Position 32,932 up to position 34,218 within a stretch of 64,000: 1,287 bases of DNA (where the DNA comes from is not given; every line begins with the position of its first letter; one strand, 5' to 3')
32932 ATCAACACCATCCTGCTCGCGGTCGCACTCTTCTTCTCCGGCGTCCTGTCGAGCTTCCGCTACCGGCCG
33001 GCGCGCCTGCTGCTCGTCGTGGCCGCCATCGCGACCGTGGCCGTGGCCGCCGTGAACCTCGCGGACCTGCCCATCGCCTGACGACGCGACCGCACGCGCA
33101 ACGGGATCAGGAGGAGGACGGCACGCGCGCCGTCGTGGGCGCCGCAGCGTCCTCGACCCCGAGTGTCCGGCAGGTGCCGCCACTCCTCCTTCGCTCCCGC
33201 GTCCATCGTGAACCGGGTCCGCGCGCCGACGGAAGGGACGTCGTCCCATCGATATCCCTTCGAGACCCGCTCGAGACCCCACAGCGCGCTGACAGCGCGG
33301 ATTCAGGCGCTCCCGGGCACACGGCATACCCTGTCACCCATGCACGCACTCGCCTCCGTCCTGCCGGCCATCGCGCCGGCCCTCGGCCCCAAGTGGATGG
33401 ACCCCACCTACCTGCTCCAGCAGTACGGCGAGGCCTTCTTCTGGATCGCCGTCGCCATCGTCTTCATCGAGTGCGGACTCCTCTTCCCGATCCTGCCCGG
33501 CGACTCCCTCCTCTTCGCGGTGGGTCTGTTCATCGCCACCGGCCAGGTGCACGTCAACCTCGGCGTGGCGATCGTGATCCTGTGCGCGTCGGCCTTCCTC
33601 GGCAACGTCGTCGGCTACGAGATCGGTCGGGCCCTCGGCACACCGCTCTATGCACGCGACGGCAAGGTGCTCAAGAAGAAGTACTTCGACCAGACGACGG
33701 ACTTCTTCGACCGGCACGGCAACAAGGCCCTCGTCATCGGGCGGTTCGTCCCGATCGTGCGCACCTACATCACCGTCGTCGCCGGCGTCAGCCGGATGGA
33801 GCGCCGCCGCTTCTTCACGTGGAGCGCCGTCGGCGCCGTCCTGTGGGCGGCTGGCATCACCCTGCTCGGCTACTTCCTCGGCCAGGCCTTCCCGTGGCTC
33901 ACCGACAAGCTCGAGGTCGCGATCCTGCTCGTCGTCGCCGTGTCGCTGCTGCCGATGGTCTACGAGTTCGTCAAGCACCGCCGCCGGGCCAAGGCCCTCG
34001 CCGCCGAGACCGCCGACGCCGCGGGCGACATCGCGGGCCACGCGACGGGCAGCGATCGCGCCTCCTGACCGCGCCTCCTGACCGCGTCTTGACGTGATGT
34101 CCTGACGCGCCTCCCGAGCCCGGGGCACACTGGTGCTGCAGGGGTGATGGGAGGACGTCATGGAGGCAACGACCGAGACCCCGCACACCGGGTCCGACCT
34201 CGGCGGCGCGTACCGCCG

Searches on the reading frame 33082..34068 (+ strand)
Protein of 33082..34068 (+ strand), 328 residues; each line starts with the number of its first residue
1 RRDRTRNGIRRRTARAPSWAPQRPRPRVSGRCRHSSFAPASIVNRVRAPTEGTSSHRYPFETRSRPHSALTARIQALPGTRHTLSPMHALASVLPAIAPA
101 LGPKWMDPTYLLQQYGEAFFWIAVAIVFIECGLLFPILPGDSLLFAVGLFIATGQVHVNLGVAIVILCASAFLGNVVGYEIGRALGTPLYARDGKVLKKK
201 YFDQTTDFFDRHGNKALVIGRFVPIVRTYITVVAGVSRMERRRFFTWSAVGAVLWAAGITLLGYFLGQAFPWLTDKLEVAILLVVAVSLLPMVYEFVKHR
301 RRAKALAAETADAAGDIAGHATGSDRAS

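Call 35: search_protein_families(library=pfam, proteins=[window:33082-34068:+], max_evalue=0.01)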
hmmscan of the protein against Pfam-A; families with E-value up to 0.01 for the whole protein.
window:33082-34068:+ (328 aa): 1 family
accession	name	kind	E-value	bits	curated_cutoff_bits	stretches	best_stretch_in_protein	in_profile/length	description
PF09335.16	VTT_dom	-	3.2e-21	76.5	33.9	1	138-264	1-122/123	VTT domain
